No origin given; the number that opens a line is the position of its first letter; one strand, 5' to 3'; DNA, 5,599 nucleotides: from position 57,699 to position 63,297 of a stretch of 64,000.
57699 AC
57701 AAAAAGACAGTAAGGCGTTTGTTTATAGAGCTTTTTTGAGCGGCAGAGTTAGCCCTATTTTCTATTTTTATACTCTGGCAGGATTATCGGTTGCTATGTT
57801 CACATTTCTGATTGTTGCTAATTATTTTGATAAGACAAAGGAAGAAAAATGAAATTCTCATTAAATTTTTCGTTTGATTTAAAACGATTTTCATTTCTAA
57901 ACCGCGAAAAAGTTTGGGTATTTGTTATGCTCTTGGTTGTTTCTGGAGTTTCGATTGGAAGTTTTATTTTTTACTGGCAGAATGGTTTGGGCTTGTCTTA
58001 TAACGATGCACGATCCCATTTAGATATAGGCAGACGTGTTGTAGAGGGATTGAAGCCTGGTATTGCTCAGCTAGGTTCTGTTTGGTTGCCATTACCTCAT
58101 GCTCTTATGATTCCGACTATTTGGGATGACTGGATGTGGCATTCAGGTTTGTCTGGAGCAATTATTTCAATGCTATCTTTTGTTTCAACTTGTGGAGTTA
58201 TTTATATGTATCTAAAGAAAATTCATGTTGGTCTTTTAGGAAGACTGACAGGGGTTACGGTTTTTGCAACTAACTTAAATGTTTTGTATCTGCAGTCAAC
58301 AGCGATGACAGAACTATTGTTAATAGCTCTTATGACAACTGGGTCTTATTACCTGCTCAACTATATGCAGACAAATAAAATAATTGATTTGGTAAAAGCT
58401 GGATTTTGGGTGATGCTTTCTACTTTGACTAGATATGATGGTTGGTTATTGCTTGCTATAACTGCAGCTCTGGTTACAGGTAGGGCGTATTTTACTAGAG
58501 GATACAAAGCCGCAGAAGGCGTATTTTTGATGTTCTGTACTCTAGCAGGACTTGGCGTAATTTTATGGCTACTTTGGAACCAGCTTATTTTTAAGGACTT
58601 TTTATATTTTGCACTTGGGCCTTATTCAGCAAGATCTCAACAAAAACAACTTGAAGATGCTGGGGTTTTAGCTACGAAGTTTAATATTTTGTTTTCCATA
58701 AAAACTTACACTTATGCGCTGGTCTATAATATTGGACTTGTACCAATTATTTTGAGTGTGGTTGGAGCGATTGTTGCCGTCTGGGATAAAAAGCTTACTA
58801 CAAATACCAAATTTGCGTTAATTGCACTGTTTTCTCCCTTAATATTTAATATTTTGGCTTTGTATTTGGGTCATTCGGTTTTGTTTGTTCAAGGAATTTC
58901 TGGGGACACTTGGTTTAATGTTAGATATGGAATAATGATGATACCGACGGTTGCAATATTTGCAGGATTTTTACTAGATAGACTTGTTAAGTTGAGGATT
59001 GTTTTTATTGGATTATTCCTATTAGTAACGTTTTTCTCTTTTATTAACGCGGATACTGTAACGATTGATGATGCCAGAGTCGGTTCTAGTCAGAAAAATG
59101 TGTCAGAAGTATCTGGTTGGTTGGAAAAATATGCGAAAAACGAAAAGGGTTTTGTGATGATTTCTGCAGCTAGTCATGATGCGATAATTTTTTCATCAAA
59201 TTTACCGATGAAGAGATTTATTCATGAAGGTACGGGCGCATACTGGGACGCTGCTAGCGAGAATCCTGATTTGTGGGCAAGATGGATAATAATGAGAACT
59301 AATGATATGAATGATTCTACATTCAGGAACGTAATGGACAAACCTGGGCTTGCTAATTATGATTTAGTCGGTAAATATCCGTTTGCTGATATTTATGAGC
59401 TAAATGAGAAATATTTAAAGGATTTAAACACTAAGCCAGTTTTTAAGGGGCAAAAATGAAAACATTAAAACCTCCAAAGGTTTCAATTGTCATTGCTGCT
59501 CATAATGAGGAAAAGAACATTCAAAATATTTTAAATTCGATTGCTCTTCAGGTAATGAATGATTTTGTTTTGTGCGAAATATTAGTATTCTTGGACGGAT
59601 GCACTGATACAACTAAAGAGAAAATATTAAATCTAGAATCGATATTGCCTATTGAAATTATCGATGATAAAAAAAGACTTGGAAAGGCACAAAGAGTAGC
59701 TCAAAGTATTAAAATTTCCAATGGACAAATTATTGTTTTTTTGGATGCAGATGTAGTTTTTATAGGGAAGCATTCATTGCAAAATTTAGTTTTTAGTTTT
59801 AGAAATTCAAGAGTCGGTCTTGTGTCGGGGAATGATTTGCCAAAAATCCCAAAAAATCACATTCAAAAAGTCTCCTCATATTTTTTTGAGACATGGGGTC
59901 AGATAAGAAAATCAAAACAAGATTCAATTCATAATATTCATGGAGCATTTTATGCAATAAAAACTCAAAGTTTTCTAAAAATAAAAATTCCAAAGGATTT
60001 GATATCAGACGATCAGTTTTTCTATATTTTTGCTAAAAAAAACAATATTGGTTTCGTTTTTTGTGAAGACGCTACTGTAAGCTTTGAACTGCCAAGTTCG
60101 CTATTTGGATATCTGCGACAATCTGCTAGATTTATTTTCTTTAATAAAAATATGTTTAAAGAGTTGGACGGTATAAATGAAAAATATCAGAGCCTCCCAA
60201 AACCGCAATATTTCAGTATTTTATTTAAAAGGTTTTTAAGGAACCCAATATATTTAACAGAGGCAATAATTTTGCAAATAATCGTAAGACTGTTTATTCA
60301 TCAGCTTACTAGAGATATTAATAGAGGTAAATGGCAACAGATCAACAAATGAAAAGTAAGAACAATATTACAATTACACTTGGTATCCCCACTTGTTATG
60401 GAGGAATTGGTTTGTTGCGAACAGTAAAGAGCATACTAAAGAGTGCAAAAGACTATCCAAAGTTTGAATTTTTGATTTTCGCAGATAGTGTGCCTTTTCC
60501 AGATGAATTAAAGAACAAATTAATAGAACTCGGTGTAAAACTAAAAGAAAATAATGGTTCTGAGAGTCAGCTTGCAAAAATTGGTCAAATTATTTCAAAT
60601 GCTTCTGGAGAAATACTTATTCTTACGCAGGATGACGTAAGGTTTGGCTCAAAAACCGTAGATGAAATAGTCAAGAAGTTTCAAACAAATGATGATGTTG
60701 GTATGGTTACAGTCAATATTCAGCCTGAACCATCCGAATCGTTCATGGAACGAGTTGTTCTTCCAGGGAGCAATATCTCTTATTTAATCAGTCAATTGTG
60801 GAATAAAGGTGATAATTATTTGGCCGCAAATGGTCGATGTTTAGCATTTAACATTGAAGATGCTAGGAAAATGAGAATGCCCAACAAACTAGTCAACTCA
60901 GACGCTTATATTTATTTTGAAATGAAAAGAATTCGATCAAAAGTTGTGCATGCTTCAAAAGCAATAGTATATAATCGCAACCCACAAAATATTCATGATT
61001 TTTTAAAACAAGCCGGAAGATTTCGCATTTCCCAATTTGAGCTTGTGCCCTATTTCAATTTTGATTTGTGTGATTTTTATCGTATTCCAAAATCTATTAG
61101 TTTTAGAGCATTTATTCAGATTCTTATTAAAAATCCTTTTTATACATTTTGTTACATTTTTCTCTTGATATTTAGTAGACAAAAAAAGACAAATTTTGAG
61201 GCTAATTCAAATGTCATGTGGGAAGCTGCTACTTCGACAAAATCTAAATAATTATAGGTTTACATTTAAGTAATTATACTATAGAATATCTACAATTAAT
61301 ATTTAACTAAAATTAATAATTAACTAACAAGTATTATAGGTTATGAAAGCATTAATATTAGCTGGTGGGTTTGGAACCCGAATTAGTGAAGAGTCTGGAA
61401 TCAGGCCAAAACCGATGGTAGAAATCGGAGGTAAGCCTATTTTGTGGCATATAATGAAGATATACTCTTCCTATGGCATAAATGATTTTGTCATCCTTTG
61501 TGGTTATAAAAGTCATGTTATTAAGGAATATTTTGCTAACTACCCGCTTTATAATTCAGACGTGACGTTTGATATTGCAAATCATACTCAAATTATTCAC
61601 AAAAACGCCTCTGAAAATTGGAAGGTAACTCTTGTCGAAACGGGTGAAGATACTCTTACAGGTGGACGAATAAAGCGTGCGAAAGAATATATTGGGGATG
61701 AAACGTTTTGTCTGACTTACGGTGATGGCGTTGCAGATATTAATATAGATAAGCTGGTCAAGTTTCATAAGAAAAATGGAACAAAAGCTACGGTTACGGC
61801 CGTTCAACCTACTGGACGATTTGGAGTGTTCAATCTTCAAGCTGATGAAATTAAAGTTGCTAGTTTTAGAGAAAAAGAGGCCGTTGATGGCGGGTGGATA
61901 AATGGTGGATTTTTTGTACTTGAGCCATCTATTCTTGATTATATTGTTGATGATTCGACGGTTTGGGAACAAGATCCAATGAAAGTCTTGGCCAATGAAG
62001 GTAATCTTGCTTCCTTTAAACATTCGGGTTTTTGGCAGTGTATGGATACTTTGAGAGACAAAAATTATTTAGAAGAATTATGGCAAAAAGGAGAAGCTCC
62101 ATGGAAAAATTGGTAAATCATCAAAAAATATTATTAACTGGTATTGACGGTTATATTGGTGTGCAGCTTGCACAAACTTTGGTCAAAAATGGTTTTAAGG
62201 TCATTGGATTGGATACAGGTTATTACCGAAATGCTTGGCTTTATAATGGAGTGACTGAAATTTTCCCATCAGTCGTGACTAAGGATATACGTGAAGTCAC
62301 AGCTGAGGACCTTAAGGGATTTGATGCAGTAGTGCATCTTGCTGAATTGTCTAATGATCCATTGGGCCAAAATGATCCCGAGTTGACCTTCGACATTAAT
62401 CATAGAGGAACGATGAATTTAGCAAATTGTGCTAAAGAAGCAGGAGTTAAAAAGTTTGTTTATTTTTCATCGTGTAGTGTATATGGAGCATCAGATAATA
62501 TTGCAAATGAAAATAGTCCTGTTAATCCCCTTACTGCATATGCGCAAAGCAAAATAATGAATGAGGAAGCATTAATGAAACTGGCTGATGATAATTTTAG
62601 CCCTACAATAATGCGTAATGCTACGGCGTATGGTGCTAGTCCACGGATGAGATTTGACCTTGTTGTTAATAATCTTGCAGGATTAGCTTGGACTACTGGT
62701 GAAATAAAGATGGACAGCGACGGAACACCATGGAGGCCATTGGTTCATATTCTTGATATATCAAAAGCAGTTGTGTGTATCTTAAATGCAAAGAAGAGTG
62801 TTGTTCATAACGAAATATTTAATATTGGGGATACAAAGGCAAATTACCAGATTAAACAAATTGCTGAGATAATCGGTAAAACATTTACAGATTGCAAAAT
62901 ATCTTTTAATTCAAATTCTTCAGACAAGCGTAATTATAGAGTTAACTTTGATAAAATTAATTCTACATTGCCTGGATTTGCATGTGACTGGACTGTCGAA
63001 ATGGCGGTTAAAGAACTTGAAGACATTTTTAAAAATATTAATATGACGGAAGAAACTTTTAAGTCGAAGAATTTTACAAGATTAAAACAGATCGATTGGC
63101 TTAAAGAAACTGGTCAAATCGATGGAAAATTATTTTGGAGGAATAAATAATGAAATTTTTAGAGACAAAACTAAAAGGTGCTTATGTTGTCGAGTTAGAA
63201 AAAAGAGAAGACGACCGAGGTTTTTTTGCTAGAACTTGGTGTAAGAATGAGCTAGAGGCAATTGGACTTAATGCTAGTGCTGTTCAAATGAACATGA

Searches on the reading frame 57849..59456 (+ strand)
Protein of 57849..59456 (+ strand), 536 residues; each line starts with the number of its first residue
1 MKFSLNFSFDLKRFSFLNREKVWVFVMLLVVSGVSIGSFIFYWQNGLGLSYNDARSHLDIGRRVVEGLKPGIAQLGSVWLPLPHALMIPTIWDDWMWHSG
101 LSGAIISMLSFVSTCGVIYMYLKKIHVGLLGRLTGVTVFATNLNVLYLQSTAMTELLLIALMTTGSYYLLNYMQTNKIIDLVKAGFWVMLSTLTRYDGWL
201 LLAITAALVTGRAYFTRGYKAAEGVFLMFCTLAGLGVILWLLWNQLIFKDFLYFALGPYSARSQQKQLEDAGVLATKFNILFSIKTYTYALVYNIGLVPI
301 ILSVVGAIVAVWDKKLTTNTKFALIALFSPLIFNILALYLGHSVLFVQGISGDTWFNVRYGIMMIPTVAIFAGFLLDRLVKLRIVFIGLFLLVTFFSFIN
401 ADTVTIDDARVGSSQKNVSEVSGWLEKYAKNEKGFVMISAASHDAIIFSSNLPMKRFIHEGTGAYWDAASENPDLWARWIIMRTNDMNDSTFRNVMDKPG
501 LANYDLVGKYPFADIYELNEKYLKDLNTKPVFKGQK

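Call 9: search_protein_families(library=pfam, proteins=[window:57849-59456:+], max_evalue=0.001)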
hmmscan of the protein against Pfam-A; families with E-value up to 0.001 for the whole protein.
window:57849-59456:+ (536 aa): 0 families

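Call 40: search_protein_families(library=ncbifam, proteins=[window:57849-59456:+], max_evalue=0.01)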
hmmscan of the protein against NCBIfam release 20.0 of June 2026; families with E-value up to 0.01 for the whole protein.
window:57849-59456:+ (536 aa): 0 families

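Call 64: search_solved_structures(query=A6, max_evalue=10)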
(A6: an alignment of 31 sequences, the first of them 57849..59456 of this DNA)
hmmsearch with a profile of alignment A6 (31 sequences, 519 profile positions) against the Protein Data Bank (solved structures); distinct sequences matched with E-value up to 10: 1.
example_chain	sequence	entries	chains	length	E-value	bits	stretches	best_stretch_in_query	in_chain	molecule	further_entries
8wb2_A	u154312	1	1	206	3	9.9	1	448-490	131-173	Temperature-induced lipocalin-1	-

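Call 66: search_protein_families(library=pfam, alignment_id=A6, max_evalue=0.1)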
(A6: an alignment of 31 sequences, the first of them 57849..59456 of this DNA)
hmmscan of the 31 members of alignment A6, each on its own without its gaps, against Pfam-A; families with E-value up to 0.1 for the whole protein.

A. member 1, window:57849-59456:+ (536 aa): 1 family
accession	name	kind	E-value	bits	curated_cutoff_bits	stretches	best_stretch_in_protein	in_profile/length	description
PF22041.1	GST_C_7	-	0.054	13.9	27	0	410-480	63-134/140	Glutathione S-transferase, C-terminal domain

B. families by the number of members that match (of 31 scanned): 7 families
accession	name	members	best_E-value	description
PF13231.12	PMT_2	3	0.00014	Dolichyl-phosphate-mannose-protein mannosyltransferase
PF02366.24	PMT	3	0.0005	Dolichyl-phosphate-mannose-protein mannosyltransferase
PF22041.1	GST_C_7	3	0.027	Glutathione S-transferase, C-terminal domain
PF11084.13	DUF2621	1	0.017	Protein of unknown function (DUF2621)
PF04842.18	DUF639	1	0.085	Plant protein of unknown function (DUF639)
PF21586.3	DraIII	1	0.093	DraIII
PF20202.4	DUF6564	1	0.094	Domain of unknown function (DUF6564)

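Call 78: find_homologous_proteins(query=A6, max_evalue=0.001)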
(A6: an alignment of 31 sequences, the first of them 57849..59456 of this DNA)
Query A6 (31 sequences) (536 aa, profile of the alignment): 1919 proteins with E <= 0.001 among 8000 candidates; the best 120 are listed.
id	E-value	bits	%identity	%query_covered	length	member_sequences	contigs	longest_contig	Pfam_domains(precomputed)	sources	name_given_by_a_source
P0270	3.8e-285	965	57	96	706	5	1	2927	-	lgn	-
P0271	1.0e-279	947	63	99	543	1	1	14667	-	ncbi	-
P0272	5.7e-279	944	65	96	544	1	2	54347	-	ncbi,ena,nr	ncbi:hypothetical protein IH980_03585 [Patescibacteria group bacterium]|nr:hypothetical protein [Pat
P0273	1.8e-278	943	62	98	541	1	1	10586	-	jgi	jgi:hypothetical protein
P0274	5.4e-278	941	62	100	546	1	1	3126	-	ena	-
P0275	7.0e-278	941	62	99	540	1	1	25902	-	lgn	-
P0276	2.9e-277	939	64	100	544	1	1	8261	-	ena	-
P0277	2.9e-277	939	62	100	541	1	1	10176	-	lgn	-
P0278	3.5e-277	939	64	100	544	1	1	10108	-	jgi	-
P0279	5.6e-277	938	65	93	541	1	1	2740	-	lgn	-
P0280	7.6e-277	937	63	99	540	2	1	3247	-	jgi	-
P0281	7.8e-277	937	64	100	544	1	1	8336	-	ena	-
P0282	1.1e-276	937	65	99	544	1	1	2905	-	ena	-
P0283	1.4e-276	937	64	96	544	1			-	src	-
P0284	1.8e-276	936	65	99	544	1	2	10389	-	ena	-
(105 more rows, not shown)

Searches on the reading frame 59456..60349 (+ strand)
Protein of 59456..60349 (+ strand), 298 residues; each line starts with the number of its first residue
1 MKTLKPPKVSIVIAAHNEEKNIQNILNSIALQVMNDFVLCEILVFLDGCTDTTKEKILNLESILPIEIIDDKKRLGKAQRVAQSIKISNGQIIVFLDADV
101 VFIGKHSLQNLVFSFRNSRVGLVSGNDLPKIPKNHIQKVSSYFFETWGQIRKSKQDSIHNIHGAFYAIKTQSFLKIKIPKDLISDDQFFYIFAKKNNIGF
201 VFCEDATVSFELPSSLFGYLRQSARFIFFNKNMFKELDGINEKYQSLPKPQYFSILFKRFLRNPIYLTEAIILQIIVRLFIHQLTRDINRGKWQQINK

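Call 9: search_protein_families(library=pfam, proteins=[window:59456-60349:+], max_evalue=0.001)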
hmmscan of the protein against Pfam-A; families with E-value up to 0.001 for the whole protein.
window:59456-60349:+ (298 aa): 4 families
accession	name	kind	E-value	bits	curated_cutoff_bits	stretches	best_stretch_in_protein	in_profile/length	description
PF00535.33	Glycos_transf_2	-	7.3e-18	65.5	23.3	1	10-168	1-159/168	Glycosyl transferase family 2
PF13641.12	Glyco_tranf_2_3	-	5.3e-13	50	27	1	7-225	2-226/230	Glycosyltransferase like family 2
PF13632.12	Glyco_trans_2_3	-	2e-07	31.5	27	1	92-241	1-148/198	Glycosyl transferase family group 2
PF13506.12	Glyco_transf_21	-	0.00037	20.4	21.7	1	83-175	24-116/174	Glycosyl transferase family 21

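Call 49: search_protein_families(library=ncbifam, proteins=[window:59456-60349:+], max_evalue=0.00001)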
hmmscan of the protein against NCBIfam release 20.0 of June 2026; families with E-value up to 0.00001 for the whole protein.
window:59456-60349:+ (298 aa): 8 families
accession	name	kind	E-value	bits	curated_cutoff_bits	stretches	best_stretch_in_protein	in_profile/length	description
TIGR03937.1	PgaC_IcaA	equivalog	9.8e-16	57.7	422.3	1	5-176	43-215/407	poly-beta-1,6-N-acetyl-D-glucosamine synthase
NF010496.0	PRK13915.1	equivalog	1.3e-11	44.1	262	1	7-123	31-151/307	glucosyl-3-phosphoglycerate synthase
TIGR03965.1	mycofact_glyco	equivalog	8.7e-10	38.1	280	1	5-130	72-194/467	mycofactocin biosynthesis glycosyltransferase MftF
TIGR04283.1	glyco_like_mftF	equivalog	2.6e-08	33.7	182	1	9-104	1-86/221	TIGR04283 family arsenosugar biosynthesis glycosyltransferase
NF041875.1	EPS_EpsD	equivalog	2.7e-08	33.6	370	1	9-101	1-91/325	exopolysaccharide biosynthesis glycosyltransferase EpsD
NF007482.0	PRK10073.1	equivalog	3e-07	29.7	423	1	7-101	6-97/334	glycosyltransferase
NF038302.1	EPS_HpsE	equivalog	2.3e-06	26.8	300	1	9-126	3-123/307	hormogonium polysaccharide biosynthesis glycosyltransferase HpsE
NF047683.1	TeichurnBiosyTuaG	equivalog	4.5e-06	26.5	400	1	6-111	5-108/252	teichuronic acid biosynthesis protein TuaG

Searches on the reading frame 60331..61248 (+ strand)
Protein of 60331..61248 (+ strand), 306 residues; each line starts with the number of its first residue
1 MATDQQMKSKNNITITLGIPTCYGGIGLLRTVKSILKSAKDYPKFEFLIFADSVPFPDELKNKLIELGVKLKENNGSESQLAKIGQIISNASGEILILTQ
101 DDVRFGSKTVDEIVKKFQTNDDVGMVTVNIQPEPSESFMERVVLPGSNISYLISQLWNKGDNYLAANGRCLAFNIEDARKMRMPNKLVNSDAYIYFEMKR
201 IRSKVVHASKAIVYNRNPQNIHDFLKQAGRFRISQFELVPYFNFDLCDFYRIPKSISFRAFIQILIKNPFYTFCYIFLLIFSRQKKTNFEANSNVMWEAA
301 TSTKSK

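Call 9: search_protein_families(library=pfam, proteins=[window:60331-61248:+], max_evalue=0.001)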
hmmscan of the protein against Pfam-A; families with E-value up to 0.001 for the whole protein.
window:60331-61248:+ (306 aa): 2 families
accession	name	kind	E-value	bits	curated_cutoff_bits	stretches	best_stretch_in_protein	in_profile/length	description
PF00535.33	Glycos_transf_2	-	1.4e-05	25.6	23.3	1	20-138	5-126/168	Glycosyl transferase family 2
PF13632.12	Glyco_trans_2_3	-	9.9e-05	22.7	27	1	96-234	3-142/198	Glycosyl transferase family group 2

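Call 49: search_protein_families(library=ncbifam, proteins=[window:60331-61248:+], max_evalue=0.00001)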
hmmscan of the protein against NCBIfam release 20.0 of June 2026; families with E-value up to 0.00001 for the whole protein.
window:60331-61248:+ (306 aa): 0 families

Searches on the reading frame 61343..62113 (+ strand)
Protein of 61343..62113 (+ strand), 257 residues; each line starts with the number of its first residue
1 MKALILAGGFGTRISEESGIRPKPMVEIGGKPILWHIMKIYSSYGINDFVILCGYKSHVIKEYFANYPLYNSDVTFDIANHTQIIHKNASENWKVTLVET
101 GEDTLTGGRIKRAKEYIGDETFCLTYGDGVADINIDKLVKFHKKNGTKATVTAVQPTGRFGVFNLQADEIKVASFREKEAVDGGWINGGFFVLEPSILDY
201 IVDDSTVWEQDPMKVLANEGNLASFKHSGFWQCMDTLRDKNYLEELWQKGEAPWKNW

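Call 9: search_protein_families(library=pfam, proteins=[window:61343-62113:+], max_evalue=0.001)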
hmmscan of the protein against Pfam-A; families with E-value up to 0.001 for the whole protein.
window:61343-62113:+ (257 aa): 2 families
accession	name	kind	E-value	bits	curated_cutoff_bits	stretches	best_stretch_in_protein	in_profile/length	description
PF00483.29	NTP_transferase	-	1.8e-18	67.5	21.2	1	2-203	1-190/245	Nucleotidyl transferase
PF12804.13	NTP_transf_3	-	6.9e-08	33.3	27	1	3-58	1-51/160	MobA-like NTP transferase domain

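Call 49: search_protein_families(library=ncbifam, proteins=[window:61343-62113:+], max_evalue=0.00001)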
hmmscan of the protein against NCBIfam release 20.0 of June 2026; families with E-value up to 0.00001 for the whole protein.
window:61343-62113:+ (257 aa): 19 families
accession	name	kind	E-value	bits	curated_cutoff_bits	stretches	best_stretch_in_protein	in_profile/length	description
TIGR02623.1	G1P_cyt_trans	equivalog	2.6e-127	423.5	300.25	1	1-257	1-255/255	glucose-1-phosphate cytidylyltransferase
TIGR03992.1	Arch_glmU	subfamily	7.5e-25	87.6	292.1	2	1-76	1-76/393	bifunctional sugar-1-phosphate nucleotidylyltransferase/acetyltransferase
NF049965.1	GlMnHpPGnyltfHddC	equivalog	3.1e-23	82.6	300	2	1-78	1-77/221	D-glycero-D-manno-heptose 1-phosphate guanosyltransferase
NF052502.1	man1P_GTase_Rv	exception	6.6e-18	64.7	440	1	2-237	2-220/352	mannose-1-phosphate guanylyltransferase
NF041313.1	UDPGP_AglF_Halo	equivalog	6.7e-18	65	400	1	1-199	1-180/234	UTP--glucose-1-phosphate uridylyltransferase AglF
NF045761.1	NAMPUrTaseMurU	equivalog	1.1e-15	58.1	250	1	1-238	1-218/226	N-acetylmuramate alpha-1-phosphate uridylyltransferase MurU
TIGR01208.1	rmlA_long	equivalog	1e-14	54.2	320.25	2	2-76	1-76/353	glucose-1-phosphate thymidylyltransferase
NF041173.1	Sug_nt_acttase_Thmprot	equivalog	1.3e-13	50.7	600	1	1-231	1-211/405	bifunctional sugar-1-phosphate nucleotidylyltransferase/acetyltransferase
TIGR01099.1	galU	equivalog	1.9e-12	47.4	326.8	1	1-201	2-214/261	UTP--glucose-1-phosphate uridylyltransferase GalU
NF041135.1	IPPtranDIPPsyn_Thcocales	equivalog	2.4e-11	43.3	580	1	1-66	1-63/419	bifunctional L-myo-inositol-1-phosphate cytidylyltransferase/CDP-L-myo-inositol myo-inositolphosphotransferase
TIGR02091.1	glgC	equivalog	2.9e-10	39.8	424.9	1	2-180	2-177/364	glucose-1-phosphate adenylyltransferase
NF003670.0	PRK05293.1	equivalog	4.6e-10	39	470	1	3-237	7-248/382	glucose-1-phosphate adenylyltransferase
NF001947.0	PRK00725.1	subfamily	4.3e-09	35.6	470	1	3-180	19-194/426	glucose-1-phosphate adenylyltransferase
TIGR01173.1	glmU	equivalog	6.6e-08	31.8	366.85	1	1-68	1-65/452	bifunctional UDP-N-acetylglucosamine diphosphorylase/glucosamine-1-phosphate N-acetyltransferase GlmU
NF002023.0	PRK00844.1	subfamily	1.9e-07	30.3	458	0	3-64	9-71/408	glucose-1-phosphate adenylyltransferase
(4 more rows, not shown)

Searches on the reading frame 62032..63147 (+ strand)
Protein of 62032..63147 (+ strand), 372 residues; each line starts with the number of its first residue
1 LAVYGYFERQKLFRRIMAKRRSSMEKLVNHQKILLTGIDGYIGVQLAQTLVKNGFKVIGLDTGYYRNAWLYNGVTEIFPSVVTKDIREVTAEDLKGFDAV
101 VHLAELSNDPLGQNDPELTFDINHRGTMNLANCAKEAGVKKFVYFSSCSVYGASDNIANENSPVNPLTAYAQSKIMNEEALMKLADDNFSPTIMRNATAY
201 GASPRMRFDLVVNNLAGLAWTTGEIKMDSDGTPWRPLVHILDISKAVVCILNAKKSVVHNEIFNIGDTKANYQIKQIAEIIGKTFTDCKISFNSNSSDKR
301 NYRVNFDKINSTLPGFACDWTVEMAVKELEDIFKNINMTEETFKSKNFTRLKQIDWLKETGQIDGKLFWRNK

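Call 9: search_protein_families(library=pfam, proteins=[window:62032-63147:+], max_evalue=0.001)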
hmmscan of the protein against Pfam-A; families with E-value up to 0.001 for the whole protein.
window:62032-63147:+ (372 aa): 8 families
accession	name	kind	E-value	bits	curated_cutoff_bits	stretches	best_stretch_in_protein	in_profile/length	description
PF01370.27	Epimerase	-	5.5e-46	157.4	20.9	1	33-266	1-240/240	NAD dependent epimerase/dehydratase family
PF16363.11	GDP_Man_Dehyd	-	5.8e-21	75.7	27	1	34-282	1-272/332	GDP-mannose 4,6 dehydratase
PF04321.23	RmlD_sub_bind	-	1.9e-15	57.1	27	1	32-230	2-178/287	RmlD substrate binding domain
PF01073.25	3Beta_HSD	-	1.9e-13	50.5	22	1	35-212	2-194/280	3-beta hydroxysteroid dehydrogenase/isomerase family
PF13460.12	NAD_binding_10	-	1.5e-06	28.7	27.2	1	39-183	3-133/184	NAD(P)H-binding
PF02719.21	Polysacc_synt_2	-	1.8e-06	27.8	20.2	1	33-185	1-153/293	Polysaccharide biosynthesis protein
PF07993.18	NAD_binding_4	-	0.0003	20.5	20.1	0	119-202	108-210/258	Male sterility protein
PF05368.20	NmrA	-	0.00077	19.6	27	0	30-166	2-122/298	NmrA-like family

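Call 49: search_protein_families(library=ncbifam, proteins=[window:62032-63147:+], max_evalue=0.00001)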
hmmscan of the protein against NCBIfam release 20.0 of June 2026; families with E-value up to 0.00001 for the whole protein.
window:62032-63147:+ (372 aa): 19 families
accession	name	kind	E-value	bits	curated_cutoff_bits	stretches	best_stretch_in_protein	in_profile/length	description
TIGR01179.1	galE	equivalog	9.5e-30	103.5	262.3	1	32-300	1-287/332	UDP-glucose 4-epimerase GalE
TIGR04180.1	EDH_00030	hypoth_equivalog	3.8e-25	88.6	475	1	33-300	1-270/297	NAD-dependent 4,6-dehydratase LegB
NF007956.0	PRK10675.1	subfamily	8e-19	67.9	394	1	32-283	2-278/338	UDP-glucose 4-epimerase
TIGR02197.1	heptose_epim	equivalog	5e-18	65.3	274.6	1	33-300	1-276/316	ADP-glyceromanno-heptose 6-epimerase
TIGR03466.1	HpnA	hypoth_equivalog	3.3e-17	62.4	367.65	1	32-197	2-168/327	hopanoid-associated sugar epimerase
TIGR01214.1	rmlD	equivalog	1.6e-14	53.7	224.05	1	32-216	1-167/285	dTDP-4-dehydrorhamnose reductase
TIGR01181.1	dTDP_gluc_dehyt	equivalog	9.7e-14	51.2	365.1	1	32-328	1-306/321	dTDP-glucose 4,6-dehydratase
NF011728.1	PRK15181.1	equivalog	1.1e-12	47.7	760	1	27-264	11-262/348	Vi polysaccharide biosynthesis UDP-N-acetylglucosaminuronic acid C-4 epimerase TviC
NF042423.1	oxyalk_red_Shew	equivalog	1.2e-12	47.6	580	1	30-201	8-176/331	2-alkyl-3-oxoalkanoate reductase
NF008872.0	PRK11908.1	equivalog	1.8e-12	47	294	1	31-286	2-272/349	bifunctional UDP-4-keto-pentose/UDP-xylose synthase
NF042422.1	oxyalk_red_OleD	equivalog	4.6e-11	42.6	580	1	32-202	2-171/329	2-alkyl-3-oxoalkanoate reductase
NF043036.1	ErythonDh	equivalog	1.9e-10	40.5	325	1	32-179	2-158/321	D-erythronate dehydrogenase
NF052578.1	StrlDmthSdmBMthl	equivalog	1.2e-08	35.2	600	1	33-202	3-172/328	sterol demethylase protein SdmB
NF041015.1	UDPsulfquin_syn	equivalog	1.6e-08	33.9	575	0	32-73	2-43/384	UDP-sulfoquinovose synthase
NF005998.1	PRK08125.1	equivalog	3.6e-08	32.3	777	0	24-155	309-440/649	bifunctional UDP-4-amino-4-deoxy-L-arabinose formyltransferase/UDP-glucuronic acid oxidase ArnA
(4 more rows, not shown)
